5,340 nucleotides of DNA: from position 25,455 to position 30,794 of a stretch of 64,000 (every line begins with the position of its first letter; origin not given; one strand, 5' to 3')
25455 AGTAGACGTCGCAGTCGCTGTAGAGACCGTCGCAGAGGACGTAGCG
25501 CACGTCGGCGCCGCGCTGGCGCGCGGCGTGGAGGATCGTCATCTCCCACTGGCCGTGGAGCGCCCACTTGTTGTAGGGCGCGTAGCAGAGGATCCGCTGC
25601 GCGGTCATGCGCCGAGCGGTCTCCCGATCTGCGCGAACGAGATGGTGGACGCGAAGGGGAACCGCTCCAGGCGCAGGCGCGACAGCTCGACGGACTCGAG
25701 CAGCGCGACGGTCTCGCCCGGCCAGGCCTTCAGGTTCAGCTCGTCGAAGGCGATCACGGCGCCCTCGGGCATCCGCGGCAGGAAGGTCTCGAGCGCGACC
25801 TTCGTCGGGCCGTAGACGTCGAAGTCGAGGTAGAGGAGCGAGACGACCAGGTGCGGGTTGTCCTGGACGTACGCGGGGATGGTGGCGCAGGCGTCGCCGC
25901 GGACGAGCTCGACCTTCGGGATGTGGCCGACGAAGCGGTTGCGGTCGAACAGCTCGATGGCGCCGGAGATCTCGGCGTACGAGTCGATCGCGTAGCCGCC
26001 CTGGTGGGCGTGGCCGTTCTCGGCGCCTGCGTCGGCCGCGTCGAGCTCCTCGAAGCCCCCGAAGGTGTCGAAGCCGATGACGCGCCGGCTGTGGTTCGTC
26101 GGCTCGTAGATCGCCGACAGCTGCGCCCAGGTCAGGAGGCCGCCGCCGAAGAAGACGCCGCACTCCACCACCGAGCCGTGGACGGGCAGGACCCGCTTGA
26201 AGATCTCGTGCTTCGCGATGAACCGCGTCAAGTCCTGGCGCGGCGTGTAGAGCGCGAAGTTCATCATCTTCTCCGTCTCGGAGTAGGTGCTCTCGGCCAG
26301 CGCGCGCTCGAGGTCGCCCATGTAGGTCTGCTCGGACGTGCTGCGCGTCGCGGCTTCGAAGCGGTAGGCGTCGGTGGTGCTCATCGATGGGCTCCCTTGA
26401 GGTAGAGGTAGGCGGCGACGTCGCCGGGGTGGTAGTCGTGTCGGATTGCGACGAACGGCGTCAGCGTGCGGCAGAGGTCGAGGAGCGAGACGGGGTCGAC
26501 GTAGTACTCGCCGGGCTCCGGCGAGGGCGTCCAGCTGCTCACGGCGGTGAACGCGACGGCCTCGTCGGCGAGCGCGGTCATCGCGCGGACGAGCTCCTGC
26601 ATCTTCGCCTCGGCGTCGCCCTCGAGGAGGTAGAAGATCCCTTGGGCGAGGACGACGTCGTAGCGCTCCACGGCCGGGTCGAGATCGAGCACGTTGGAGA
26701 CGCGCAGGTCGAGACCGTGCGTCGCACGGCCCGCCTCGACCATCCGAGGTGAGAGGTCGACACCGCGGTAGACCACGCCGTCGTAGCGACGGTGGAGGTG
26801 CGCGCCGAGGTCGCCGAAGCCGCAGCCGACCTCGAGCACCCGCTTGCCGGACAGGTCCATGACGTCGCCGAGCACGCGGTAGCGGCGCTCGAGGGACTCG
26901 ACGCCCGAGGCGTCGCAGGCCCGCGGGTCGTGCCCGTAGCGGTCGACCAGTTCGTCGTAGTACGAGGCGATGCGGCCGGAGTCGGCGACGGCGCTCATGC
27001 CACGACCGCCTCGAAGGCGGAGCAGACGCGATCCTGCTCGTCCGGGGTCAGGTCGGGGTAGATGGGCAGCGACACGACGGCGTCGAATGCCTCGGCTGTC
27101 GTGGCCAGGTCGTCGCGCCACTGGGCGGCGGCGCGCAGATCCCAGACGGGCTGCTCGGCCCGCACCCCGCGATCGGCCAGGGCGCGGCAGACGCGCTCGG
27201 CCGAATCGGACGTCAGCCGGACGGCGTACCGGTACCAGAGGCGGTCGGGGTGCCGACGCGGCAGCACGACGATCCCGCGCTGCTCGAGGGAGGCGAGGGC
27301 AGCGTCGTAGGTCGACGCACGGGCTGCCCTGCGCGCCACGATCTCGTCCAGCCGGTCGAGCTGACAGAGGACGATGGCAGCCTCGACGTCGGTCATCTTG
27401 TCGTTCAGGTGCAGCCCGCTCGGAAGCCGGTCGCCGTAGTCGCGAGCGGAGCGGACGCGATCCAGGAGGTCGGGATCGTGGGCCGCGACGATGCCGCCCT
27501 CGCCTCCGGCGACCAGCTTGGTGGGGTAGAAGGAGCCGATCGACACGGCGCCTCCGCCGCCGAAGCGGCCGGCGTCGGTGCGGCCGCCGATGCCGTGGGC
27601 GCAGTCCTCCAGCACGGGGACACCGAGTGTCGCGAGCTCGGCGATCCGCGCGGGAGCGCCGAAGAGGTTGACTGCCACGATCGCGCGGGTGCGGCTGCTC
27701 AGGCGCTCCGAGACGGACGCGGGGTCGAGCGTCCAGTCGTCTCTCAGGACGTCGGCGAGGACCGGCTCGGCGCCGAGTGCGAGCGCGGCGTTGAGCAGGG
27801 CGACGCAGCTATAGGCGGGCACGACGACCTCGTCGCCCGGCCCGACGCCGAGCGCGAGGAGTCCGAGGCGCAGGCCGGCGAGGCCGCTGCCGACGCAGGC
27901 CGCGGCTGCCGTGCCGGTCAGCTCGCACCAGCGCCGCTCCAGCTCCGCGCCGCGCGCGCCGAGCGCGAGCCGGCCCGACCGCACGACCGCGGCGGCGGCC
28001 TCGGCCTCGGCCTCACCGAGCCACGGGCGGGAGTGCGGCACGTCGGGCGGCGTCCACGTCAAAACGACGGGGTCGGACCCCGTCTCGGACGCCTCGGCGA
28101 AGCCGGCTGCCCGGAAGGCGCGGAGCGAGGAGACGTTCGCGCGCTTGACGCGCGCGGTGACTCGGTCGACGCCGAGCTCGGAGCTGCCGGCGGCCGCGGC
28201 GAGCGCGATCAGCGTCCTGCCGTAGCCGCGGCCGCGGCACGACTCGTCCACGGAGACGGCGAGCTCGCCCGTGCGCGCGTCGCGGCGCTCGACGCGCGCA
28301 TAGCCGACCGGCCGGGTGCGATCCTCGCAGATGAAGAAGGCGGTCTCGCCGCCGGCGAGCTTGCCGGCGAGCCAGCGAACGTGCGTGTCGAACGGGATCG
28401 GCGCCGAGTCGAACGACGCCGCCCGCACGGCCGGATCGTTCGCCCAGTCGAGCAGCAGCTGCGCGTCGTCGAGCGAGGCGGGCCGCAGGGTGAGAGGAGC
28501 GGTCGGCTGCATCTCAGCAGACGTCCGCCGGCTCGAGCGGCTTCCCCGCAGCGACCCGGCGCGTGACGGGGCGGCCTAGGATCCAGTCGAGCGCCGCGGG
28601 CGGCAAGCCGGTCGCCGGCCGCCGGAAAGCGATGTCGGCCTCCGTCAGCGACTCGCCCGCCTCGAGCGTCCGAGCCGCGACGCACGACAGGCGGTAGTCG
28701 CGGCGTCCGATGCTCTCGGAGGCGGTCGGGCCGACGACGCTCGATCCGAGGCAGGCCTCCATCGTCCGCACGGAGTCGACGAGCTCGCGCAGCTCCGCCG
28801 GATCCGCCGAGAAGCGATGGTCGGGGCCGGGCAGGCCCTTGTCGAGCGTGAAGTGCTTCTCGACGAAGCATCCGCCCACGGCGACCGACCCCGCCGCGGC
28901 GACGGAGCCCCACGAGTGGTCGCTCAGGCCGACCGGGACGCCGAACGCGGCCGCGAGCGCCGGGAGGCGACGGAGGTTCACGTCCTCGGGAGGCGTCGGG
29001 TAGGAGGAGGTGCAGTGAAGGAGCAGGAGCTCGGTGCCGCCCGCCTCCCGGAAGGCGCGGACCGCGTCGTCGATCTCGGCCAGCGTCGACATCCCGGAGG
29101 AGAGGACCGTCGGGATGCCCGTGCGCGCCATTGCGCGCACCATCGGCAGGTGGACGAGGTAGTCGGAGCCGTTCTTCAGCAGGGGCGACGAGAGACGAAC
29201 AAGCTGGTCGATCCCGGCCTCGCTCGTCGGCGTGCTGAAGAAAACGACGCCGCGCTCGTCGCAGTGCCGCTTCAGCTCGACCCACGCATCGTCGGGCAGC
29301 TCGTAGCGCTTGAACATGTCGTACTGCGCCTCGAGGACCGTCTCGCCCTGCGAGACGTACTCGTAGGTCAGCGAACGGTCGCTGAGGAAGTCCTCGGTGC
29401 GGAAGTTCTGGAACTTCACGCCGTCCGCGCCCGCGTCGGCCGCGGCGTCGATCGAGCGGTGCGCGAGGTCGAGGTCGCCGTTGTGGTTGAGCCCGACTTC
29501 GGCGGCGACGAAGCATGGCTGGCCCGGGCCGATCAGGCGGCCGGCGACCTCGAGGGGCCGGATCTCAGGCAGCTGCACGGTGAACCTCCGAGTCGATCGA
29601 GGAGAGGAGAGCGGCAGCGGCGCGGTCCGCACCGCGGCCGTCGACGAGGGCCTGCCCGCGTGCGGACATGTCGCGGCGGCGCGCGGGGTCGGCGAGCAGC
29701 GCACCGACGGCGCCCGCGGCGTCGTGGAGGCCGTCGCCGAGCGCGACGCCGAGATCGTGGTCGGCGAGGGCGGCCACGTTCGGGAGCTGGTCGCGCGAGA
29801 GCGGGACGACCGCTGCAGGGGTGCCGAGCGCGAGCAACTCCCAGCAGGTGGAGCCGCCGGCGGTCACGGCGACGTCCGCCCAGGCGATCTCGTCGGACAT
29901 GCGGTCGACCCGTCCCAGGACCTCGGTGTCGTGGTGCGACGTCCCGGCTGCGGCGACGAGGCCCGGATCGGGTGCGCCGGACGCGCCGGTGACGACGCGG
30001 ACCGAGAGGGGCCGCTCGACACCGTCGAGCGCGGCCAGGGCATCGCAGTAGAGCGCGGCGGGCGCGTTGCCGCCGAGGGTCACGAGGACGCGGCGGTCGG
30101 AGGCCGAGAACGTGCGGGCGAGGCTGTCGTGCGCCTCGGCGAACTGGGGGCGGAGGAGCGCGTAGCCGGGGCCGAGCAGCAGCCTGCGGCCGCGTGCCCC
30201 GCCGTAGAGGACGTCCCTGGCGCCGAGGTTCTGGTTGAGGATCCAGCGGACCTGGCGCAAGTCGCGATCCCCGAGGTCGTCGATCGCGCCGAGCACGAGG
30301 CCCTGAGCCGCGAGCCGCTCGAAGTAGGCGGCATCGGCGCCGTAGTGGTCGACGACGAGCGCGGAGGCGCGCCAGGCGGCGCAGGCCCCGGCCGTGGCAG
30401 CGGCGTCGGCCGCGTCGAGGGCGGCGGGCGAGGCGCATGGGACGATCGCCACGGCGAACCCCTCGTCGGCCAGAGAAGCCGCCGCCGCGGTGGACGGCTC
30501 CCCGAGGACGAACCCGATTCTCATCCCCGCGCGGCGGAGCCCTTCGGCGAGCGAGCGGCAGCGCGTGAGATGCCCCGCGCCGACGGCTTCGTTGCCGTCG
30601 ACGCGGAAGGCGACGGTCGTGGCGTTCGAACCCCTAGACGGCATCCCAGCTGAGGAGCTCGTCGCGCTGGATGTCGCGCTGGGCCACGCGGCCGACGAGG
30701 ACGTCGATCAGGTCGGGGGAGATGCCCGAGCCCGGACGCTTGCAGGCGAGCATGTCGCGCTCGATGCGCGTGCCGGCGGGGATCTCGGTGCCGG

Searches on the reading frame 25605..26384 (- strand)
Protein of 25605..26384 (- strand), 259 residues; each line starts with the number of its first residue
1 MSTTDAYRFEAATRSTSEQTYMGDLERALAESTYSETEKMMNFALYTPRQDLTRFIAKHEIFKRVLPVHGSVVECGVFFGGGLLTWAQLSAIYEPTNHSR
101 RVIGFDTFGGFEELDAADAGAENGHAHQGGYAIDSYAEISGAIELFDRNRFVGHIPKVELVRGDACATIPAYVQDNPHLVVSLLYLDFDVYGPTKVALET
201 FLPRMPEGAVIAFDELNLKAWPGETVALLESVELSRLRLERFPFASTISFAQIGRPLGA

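Call 71: search_protein_families(library=pfam, proteins=[window:25605-26384:-], max_evalue=0.0001)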
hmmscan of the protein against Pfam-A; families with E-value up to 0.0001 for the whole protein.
window:25605-26384:- (259 aa): 2 families
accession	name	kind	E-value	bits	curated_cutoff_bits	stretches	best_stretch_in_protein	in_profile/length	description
PF05711.17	TylF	-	1.5e-07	31.4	23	1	68-218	91-231/264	Macrocin-O-methyltransferase (TylF)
PF13578.12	Methyltransf_24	-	2.6e-06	28.7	26.3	1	73-215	1-104/105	Methyltransferase domain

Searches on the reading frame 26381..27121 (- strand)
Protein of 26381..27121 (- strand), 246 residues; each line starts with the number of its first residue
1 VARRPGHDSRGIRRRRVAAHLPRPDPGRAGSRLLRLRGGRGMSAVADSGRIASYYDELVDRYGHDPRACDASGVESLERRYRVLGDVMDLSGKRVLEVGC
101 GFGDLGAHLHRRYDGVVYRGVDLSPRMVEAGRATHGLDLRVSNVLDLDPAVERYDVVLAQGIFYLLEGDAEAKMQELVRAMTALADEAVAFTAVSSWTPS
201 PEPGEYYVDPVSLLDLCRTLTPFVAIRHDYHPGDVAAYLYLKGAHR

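Call 71: search_protein_families(library=pfam, proteins=[window:26381-27121:-], max_evalue=0.0001)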
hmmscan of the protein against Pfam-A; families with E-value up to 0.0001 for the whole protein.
window:26381-27121:- (246 aa): 5 families
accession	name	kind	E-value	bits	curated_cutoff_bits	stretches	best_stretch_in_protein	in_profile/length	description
PF13649.12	Methyltransf_25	-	2e-11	44.9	27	1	95-181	1-93/97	Methyltransferase domain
PF08242.18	Methyltransf_12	-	2.6e-09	38.1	30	1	96-181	1-92/98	Methyltransferase domain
PF08241.18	Methyltransf_11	-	2.9e-07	31.5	21.2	1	96-180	1-86/95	Methyltransferase domain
PF13847.12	Methyltransf_31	-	7.4e-07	29.4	27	1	91-184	3-100/145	Methyltransferase domain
PF13489.12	Methyltransf_23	-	5.2e-05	23.5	27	1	89-160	20-88/164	Methyltransferase domain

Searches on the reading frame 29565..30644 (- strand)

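Call 71: search_protein_families(library=pfam, proteins=[window:29565-30644:-], max_evalue=0.0001)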
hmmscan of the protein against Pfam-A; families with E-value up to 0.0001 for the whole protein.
window:29565-30644:- (359 aa): 1 family
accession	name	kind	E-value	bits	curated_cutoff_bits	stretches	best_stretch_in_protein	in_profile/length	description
PF04101.22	Glyco_tran_28_C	-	2e-08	34.9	22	1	236-300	53-121/166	Glycosyltransferase family 28 C-terminal domain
